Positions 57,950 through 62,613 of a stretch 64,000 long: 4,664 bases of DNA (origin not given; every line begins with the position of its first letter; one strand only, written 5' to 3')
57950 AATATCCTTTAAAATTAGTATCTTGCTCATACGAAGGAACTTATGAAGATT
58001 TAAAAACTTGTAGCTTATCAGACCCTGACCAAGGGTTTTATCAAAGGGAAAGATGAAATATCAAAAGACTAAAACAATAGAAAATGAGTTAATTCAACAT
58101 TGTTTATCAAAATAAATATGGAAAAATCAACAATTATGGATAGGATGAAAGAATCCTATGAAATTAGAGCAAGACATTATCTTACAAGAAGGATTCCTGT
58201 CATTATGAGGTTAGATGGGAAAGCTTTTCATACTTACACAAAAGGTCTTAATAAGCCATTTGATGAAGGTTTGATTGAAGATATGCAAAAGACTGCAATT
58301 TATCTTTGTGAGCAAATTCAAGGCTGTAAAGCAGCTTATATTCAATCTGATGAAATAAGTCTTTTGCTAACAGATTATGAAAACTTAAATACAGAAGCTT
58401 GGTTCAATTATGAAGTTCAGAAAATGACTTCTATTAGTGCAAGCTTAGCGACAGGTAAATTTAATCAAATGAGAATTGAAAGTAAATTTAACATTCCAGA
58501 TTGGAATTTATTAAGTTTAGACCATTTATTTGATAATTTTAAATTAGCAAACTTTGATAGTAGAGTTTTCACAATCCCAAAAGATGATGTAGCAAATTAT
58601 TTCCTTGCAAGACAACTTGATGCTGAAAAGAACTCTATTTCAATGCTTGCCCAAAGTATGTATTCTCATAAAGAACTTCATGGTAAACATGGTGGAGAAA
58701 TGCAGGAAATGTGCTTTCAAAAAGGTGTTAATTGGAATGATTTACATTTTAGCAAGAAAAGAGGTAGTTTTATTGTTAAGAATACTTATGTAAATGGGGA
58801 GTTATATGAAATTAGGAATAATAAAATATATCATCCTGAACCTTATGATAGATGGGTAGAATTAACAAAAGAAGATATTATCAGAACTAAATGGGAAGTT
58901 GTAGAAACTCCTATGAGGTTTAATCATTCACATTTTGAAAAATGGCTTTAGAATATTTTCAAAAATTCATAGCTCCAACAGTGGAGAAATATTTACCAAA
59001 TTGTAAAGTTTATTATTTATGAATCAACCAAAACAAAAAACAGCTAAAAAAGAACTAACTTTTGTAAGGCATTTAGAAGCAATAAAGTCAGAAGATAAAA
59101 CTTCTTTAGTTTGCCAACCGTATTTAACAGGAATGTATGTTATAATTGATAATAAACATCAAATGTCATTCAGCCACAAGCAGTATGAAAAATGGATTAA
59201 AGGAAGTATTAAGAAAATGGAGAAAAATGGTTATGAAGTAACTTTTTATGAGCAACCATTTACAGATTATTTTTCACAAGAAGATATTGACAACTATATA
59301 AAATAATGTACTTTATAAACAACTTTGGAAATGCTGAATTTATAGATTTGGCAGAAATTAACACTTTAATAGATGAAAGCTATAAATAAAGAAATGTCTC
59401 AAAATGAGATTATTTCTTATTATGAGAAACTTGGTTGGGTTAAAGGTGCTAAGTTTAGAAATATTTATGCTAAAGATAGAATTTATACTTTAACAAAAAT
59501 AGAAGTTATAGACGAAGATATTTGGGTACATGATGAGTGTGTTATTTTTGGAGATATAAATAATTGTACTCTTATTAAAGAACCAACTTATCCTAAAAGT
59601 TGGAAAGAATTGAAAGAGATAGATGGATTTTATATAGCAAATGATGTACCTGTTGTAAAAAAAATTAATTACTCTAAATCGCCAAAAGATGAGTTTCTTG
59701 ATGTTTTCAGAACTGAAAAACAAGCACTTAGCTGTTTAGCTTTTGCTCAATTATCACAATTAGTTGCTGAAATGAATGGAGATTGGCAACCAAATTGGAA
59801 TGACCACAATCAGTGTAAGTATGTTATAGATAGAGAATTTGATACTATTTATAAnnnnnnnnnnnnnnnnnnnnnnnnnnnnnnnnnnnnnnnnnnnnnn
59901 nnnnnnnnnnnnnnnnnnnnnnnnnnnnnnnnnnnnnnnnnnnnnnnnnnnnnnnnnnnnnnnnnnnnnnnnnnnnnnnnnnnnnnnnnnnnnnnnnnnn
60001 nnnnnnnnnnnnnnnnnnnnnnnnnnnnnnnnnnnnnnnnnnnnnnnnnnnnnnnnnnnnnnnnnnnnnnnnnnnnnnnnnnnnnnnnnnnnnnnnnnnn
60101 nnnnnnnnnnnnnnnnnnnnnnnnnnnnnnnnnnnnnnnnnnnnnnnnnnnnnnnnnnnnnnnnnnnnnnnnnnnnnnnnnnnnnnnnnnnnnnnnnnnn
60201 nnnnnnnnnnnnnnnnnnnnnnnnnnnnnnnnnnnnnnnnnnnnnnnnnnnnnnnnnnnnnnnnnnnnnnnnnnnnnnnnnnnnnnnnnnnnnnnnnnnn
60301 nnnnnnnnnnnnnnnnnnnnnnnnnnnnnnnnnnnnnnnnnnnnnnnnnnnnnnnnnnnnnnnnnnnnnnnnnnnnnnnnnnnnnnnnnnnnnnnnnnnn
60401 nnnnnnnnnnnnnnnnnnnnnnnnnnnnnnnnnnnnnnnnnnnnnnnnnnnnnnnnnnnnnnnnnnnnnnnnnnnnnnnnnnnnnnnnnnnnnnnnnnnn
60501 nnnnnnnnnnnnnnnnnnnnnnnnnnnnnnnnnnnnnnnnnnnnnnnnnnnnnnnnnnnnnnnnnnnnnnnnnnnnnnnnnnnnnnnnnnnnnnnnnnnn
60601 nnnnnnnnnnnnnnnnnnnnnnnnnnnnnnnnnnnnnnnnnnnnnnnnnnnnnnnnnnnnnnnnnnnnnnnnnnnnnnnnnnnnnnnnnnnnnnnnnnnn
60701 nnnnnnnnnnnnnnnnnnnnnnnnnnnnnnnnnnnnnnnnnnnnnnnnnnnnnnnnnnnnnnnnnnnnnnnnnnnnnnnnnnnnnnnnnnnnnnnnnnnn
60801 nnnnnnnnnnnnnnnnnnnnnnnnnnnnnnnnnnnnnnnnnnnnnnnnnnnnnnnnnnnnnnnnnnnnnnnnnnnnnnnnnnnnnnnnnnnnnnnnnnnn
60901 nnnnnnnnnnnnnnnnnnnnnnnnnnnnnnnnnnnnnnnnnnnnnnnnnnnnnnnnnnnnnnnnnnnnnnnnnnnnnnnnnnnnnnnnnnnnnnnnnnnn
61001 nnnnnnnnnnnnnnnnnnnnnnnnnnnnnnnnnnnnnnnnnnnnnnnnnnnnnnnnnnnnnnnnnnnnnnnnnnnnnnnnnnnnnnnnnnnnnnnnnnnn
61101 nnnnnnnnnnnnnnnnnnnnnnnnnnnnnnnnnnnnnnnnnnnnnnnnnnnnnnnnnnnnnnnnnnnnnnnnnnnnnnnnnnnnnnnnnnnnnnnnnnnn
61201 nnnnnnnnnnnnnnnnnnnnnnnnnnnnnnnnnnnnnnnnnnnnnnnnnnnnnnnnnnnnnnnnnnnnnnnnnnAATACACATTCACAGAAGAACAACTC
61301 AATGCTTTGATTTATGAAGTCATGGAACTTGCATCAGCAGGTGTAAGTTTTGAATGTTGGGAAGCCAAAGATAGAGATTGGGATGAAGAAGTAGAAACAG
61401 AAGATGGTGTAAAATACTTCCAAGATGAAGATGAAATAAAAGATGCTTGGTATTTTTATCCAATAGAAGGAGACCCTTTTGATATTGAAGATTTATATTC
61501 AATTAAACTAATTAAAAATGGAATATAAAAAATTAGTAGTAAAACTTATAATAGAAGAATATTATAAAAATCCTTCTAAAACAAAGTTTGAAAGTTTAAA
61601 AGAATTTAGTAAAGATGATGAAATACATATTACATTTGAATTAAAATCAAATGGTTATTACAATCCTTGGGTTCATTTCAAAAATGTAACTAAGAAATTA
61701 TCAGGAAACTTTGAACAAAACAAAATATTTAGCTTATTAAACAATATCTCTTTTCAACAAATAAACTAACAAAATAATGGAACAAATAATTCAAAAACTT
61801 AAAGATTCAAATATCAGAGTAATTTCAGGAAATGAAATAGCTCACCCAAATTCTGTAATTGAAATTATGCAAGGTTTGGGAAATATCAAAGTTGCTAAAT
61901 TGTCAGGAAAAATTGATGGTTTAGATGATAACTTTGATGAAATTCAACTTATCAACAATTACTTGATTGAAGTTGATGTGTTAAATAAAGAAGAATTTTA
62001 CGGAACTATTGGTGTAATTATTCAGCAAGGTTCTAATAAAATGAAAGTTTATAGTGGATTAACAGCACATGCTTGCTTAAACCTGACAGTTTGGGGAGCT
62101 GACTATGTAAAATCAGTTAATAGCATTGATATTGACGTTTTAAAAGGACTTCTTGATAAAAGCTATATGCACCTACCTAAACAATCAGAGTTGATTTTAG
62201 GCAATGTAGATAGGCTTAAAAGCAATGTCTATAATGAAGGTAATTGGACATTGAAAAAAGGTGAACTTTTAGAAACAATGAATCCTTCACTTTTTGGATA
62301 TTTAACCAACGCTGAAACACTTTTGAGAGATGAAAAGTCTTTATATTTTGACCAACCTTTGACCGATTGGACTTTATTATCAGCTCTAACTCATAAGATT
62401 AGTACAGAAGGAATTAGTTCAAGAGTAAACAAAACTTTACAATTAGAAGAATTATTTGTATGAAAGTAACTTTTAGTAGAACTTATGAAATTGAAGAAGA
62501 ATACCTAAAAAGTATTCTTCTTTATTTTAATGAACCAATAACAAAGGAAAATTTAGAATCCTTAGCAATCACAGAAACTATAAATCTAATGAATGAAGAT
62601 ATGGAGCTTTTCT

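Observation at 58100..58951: Phage-encoded Thg1-like 3'-5' nucleotidyltransferase, co-resident with two tRNAs (tRNA 5'-end repair candidate)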

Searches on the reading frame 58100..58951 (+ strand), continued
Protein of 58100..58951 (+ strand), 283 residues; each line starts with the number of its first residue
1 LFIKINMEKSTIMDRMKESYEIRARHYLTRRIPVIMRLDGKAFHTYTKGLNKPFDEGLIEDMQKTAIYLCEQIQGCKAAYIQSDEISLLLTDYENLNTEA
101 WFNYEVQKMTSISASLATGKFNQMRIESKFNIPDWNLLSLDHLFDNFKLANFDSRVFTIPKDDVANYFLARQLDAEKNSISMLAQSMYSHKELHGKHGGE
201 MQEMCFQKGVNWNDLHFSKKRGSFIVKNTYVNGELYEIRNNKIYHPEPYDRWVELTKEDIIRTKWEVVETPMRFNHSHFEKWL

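Call 59: predict_structure(alignment_id=A1)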
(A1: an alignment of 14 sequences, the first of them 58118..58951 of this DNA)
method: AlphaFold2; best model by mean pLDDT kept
length: 277 residues; sequences in the alignment: 14
mean_pLDDT: 76.2   pTM: 0.76
mean pLDDT of the five models: 76.2, 75.9, 74.5, 74.3, 68.7
residues with pLDDT >= 90: 34; 70-90: 163; 50-70: 60; < 50: 20
segments of 3 or more residues with pLDDT < 50: 1-3, 41-46, 89-96
pLDDT, mean of each block of 10 residues (from residue 1): 60 58 70 67 50 84 87 87 72 46 75 82 66 58 76 83 89 85 88 89 84 87 88 75 75 89 86 78
secondary structure, 60 per line:
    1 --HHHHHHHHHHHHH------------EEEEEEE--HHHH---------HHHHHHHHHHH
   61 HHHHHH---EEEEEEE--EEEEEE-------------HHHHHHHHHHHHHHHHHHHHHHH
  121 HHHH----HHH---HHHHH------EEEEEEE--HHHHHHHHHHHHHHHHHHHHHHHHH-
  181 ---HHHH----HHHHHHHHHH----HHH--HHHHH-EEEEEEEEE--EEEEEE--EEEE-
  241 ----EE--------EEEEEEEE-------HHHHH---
elements in order: H3-15 E28-34 H37-40 H50-66 E70-76 E79-84 H98-124 H135-139 E146-152 H155-179 H184-187 H192-201 H211-215 E217-225 E228-233 E236-239 E255-262 H270-274

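Call 62: fold_search(model_id=the predicted structure, library=pdb)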
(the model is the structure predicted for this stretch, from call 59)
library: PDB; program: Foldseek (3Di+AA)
matches with E <= 10: 787; with E <= 0.001: 32
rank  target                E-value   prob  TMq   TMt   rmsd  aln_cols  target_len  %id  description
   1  4kgm_B                2.8e-21  1.00  0.61  0.73   8.0       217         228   47  Bacterial tRNA(HIS) Guanylyltransferase (Thg1)-Like Protein in complex with ATP (released 2013-08-14)
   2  4kgm_C                5.0e-21  1.00  0.62  0.74   8.3       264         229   40  Bacterial tRNA(HIS) Guanylyltransferase (Thg1)-Like Protein in complex with ATP (released 2013-08-14)
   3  4kgm_D                8.9e-21  1.00  0.60  0.73   8.6       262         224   40  Bacterial tRNA(HIS) Guanylyltransferase (Thg1)-Like Protein in complex with ATP (released 2013-08-14)
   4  4kgm_A                1.6e-20  1.00  0.63  0.75   8.2       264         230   41  Bacterial tRNA(HIS) Guanylyltransferase (Thg1)-Like Protein in complex with ATP (released 2013-08-14)
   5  4kgk_B                7.5e-20  1.00  0.62  0.77   8.6       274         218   40  Bacterial tRNA(HIS) Guanylyltransferase (Thg1)-Like Protein in complex with GTP (released 2013-08-14)
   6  4kgk_A                2.4e-18  1.00  0.58  0.75   8.5       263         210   39  Bacterial tRNA(HIS) Guanylyltransferase (Thg1)-Like Protein in complex with GTP (released 2013-08-14)
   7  4kgk_D                7.4e-18  1.00  0.57  0.75   8.7       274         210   37  Bacterial tRNA(HIS) Guanylyltransferase (Thg1)-Like Protein in complex with GTP (released 2013-08-14)
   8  4kgk_C                4.9e-17  1.00  0.57  0.75   8.5       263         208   38  Bacterial tRNA(HIS) Guanylyltransferase (Thg1)-Like Protein in complex with GTP (released 2013-08-14)
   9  3wbz_D                1.5e-13  1.00  0.58  0.61   8.5       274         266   26  Crystal structure of C. albicans tRNA(His) guanylyltransferase (Thg1) with ATP (released 2013-12-18)
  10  7cv1_A                2.5e-13  1.00  0.62  0.68   8.4       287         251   20  Structure of human tRNAHis guanylyltransferase (Thg1) in the presence of human mitochondrial tRNAHis (released 2021-04-07)
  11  3otc_A                2.7e-13  1.00  0.61  0.64   9.8       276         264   21  Crystal structure of human tRNAHis guanylyltransferase (Thg1)- Native II (released 2010-11-17)
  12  3wbz_E                3.0e-13  1.00  0.58  0.60   8.3       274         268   24  Crystal structure of C. albicans tRNA(His) guanylyltransferase (Thg1) with ATP (released 2013-12-18)
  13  3wc1_A                5.7e-13  1.00  0.59  0.68   4.7       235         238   26  Crystal structure of C. albicans tRNA(His) guanylyltransferase (Thg1) with a G-1 deleted tRNA(His) (released 2013-12-18)
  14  7cv1_D                6.4e-13  1.00  0.62  0.68   7.5       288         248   19  Structure of human tRNAHis guanylyltransferase (Thg1) in the presence of human mitochondrial tRNAHis (released 2021-04-07)
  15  5axk_B                6.4e-13  1.00  0.60  0.68   7.4       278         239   24  Crystal structure of Thg1 like protein (TLP) (released 2016-08-03)
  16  3wbz_C                8.2e-13  1.00  0.59  0.62   7.7       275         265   24  Crystal structure of C. albicans tRNA(His) guanylyltransferase (Thg1) with ATP (released 2013-12-18)
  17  3wbz_H                8.2e-13  1.00  0.57  0.60   8.3       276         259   25  Crystal structure of C. albicans tRNA(His) guanylyltransferase (Thg1) with ATP (released 2013-12-18)
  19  3wbz_A                9.2e-13  1.00  0.59  0.67   7.4       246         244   26  Crystal structure of C. albicans tRNA(His) guanylyltransferase (Thg1) with ATP (released 2013-12-18)
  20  3wbz_F                1.4e-12  1.00  0.56  0.60   6.8       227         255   28  Crystal structure of C. albicans tRNA(His) guanylyltransferase (Thg1) with ATP (released 2013-12-18)
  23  3wbz_B                2.0e-12  1.00  0.56  0.64   7.9       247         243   28  Crystal structure of C. albicans tRNA(His) guanylyltransferase (Thg1) with ATP (released 2013-12-18)
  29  5axk_A                3.5e-11  1.00  0.53  0.66   5.0       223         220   26  Crystal structure of Thg1 like protein (TLP) (released 2016-08-03)
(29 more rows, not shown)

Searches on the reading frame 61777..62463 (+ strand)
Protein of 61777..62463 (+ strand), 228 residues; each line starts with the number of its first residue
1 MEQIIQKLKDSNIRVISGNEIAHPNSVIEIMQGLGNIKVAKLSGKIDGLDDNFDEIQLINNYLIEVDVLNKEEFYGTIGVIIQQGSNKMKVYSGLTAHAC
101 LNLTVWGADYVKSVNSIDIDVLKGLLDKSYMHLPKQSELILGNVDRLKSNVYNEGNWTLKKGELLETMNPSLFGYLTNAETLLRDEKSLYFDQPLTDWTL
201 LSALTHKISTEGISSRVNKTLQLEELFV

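Call 10: search_protein_families(library=phrogs, proteins=[window:61777-62463:+], max_evalue=0.001)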
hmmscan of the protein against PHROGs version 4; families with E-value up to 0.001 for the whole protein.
window:61777-62463:+ (228 aa): 0 families

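Call 34: search_protein_families(library=pfam, proteins=[window:61777-62463:+], max_evalue=0.05)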
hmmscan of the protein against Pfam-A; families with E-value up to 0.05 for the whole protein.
window:61777-62463:+ (228 aa): 0 families

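Call 49: find_related_loci(query=window:61777-62463:+, collection=metagenome_contigs, flank=10000)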
Query window:61777-62463:+ (228 aa) in metagenome_contigs; peptide patterns used: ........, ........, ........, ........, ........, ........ (x = any residue, [..] = any of these).
141 stretches matched a pattern; 2 encode a relative of the query (tblastn E <= 1e-3); 2 distinct loci.
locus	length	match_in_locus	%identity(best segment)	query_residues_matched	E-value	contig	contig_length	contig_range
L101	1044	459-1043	37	25-221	7e-42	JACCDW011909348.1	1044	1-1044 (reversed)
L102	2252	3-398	45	97-228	8e-35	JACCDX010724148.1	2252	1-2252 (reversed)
